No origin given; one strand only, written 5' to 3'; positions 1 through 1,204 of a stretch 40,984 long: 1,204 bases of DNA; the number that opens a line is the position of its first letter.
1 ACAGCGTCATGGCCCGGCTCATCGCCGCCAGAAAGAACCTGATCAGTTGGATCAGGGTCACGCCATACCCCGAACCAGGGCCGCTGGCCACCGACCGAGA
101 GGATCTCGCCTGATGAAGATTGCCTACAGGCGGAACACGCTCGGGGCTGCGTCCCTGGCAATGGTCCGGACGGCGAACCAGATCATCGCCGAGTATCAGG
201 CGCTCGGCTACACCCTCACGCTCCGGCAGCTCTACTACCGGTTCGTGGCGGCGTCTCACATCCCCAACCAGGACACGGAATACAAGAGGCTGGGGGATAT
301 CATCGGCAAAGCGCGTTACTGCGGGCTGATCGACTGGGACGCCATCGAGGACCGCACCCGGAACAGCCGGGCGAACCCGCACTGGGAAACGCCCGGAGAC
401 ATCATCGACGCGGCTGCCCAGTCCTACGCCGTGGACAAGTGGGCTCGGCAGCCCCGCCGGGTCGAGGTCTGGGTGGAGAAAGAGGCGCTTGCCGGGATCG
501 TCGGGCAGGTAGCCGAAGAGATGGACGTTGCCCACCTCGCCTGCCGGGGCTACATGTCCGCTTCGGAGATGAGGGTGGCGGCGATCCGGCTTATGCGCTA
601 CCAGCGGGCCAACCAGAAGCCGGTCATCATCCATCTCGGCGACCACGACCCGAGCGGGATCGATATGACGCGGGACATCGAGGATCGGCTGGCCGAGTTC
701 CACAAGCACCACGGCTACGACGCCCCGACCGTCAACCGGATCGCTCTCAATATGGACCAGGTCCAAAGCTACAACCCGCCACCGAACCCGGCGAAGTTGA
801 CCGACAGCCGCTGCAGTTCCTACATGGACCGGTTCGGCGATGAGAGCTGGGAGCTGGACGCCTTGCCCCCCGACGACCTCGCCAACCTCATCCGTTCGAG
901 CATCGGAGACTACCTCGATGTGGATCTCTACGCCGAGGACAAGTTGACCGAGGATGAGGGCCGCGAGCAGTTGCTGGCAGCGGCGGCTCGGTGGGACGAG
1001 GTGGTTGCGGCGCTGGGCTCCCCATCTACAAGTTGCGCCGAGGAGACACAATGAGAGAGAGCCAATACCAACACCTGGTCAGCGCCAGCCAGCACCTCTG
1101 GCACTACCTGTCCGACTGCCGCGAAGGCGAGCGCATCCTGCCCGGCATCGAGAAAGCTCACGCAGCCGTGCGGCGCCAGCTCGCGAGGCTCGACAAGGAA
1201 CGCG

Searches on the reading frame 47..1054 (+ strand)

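Call 55: search_protein_families(library=phrogs, proteins=[window:47-1054:+], max_evalue=0.001)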
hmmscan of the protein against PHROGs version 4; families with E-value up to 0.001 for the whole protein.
window:47-1054:+ (335 aa): 1 family
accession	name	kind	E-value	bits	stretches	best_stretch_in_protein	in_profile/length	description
phrog_6247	-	DNA, RNA and nucleotide metabolism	9.6e-106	354.4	1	23-320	2-296/303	DNA topoisomerase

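Call 86: search_protein_families(library=pfam, proteins=[window:47-1054:+], max_evalue=0.01)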
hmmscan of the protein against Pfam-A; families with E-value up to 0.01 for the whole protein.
window:47-1054:+ (335 aa): 0 families
